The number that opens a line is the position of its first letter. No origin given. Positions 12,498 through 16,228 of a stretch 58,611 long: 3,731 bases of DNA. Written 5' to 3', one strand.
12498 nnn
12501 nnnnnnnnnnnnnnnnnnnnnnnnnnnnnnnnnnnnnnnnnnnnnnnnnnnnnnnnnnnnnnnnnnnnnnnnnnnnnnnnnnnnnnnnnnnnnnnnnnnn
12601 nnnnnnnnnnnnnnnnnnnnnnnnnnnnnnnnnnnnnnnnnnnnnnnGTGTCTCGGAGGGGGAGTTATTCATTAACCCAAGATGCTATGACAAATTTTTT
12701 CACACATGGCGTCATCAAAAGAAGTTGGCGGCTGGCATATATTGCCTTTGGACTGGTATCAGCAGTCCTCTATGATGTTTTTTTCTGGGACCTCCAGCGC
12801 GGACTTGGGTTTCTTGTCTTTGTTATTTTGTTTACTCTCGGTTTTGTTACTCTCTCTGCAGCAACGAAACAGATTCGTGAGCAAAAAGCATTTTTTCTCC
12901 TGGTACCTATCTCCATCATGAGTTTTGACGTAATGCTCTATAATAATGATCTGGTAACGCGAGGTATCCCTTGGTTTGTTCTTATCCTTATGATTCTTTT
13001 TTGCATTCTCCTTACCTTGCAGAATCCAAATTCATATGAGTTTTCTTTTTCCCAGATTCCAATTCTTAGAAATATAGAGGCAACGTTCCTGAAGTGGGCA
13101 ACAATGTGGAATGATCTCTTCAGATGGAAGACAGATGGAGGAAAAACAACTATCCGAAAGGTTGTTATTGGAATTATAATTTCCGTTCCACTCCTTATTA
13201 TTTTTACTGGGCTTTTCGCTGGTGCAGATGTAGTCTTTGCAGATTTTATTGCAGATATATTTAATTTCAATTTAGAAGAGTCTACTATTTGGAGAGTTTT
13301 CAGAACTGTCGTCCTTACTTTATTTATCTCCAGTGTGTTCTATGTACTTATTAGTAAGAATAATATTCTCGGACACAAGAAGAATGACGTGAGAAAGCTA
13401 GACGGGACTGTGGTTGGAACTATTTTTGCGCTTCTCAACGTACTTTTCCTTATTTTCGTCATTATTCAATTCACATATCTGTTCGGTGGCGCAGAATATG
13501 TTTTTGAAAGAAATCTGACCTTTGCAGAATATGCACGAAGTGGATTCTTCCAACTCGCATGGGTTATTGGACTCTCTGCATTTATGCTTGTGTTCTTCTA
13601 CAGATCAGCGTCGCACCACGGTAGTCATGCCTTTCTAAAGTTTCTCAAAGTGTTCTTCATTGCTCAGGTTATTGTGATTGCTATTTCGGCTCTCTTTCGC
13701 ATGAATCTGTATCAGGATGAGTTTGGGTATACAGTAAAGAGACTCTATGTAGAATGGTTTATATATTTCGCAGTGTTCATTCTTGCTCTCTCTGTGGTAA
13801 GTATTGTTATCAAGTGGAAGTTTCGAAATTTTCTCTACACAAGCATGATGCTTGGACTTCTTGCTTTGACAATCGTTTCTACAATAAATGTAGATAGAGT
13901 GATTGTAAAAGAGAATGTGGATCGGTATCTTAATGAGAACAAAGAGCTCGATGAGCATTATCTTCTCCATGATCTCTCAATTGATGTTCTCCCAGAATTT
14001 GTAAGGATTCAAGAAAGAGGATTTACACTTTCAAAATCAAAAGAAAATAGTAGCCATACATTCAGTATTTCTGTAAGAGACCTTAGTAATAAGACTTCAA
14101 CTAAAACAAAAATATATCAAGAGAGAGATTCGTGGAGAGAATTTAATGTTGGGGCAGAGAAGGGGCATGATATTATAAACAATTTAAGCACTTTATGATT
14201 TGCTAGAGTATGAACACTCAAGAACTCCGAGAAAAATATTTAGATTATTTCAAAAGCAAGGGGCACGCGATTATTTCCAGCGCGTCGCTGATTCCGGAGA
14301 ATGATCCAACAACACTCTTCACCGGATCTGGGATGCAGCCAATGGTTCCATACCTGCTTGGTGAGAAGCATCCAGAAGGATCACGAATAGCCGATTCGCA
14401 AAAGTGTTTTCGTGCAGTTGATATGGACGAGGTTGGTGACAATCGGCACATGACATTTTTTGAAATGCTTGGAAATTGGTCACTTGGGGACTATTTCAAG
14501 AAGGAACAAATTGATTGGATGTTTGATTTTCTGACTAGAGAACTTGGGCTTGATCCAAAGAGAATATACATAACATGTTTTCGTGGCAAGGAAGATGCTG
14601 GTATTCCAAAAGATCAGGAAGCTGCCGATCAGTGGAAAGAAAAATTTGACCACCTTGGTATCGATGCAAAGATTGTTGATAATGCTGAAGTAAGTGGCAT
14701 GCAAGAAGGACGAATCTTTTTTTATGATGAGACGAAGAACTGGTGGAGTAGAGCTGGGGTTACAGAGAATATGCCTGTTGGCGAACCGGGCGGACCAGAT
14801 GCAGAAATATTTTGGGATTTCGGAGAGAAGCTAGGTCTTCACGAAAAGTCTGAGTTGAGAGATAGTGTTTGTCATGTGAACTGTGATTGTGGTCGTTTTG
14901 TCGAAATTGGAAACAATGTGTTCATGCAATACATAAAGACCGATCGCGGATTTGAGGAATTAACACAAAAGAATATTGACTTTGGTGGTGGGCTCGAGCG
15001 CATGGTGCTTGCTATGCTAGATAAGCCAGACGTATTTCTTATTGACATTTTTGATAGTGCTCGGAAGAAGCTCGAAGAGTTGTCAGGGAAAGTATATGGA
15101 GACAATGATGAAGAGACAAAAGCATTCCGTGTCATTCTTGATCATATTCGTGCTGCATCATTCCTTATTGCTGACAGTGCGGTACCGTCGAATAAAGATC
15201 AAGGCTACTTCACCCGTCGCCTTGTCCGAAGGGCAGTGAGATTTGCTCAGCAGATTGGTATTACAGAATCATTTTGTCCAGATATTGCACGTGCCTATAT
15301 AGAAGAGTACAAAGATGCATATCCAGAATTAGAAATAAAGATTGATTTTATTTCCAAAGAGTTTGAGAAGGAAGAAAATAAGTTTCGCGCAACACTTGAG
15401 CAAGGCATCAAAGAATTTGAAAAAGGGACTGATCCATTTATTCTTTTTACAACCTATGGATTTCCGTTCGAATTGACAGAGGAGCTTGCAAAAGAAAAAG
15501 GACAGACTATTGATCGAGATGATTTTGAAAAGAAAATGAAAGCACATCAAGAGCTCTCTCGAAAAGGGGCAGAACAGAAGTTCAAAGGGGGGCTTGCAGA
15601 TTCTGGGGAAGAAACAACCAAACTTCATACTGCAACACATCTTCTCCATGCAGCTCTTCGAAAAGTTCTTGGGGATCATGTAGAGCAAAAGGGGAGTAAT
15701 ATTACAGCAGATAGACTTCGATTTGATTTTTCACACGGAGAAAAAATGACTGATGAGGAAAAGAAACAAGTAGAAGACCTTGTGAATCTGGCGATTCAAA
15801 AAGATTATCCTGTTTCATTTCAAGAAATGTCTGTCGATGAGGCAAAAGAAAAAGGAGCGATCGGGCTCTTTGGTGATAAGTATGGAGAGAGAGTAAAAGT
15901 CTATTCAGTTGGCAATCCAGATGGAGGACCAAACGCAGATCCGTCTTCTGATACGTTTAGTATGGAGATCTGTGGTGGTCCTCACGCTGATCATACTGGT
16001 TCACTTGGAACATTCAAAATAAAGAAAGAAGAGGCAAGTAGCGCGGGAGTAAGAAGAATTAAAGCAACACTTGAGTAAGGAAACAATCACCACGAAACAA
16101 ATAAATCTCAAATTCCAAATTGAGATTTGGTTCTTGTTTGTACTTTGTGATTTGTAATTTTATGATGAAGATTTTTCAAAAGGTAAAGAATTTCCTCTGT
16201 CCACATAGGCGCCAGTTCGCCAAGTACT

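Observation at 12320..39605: Six same-orientation tandem arrays of a 7-nt unit (RAAATTC), five embedded in frame in unrelated housekeeping genes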

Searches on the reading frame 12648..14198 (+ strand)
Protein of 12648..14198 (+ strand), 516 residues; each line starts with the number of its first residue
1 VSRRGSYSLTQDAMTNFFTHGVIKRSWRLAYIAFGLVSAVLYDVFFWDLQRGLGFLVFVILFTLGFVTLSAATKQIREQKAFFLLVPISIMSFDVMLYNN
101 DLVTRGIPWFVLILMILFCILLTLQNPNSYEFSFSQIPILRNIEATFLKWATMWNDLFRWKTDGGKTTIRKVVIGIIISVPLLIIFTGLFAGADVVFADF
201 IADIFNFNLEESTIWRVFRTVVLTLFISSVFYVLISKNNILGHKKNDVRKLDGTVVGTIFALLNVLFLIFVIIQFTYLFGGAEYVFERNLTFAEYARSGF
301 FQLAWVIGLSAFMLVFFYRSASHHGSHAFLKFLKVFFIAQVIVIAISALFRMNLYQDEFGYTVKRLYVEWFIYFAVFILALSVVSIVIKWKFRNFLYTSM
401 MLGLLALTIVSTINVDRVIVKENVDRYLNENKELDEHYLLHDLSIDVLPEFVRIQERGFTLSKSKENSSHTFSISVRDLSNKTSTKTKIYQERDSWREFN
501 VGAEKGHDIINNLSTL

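Call 61: search_protein_families(library=pfam, proteins=[window:12648-14198:+], max_evalue=0.00001)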
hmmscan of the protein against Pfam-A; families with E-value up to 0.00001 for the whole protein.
window:12648-14198:+ (516 aa): 1 family
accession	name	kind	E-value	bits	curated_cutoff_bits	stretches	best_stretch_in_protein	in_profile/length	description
PF13687.11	DUF4153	-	5.1e-72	243.5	27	1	97-453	13-372/373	Domain of unknown function (DUF4153)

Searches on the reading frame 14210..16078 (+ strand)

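Call 61: search_protein_families(library=pfam, proteins=[window:14210-16078:+], max_evalue=0.00001)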
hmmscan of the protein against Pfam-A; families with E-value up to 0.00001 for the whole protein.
window:14210-16078:+ (622 aa): 2 families
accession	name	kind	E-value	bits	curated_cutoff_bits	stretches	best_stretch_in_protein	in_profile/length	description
PF01411.24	tRNA-synt_2c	-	1.1e-115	387.8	30.3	1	5-477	1-453/552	tRNA synthetases class II (A)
PF07973.19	tRNA_SAD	-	5.5e-13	49.1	24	1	562-617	1-43/44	Threonyl and Alanyl tRNA synthetase second additional domain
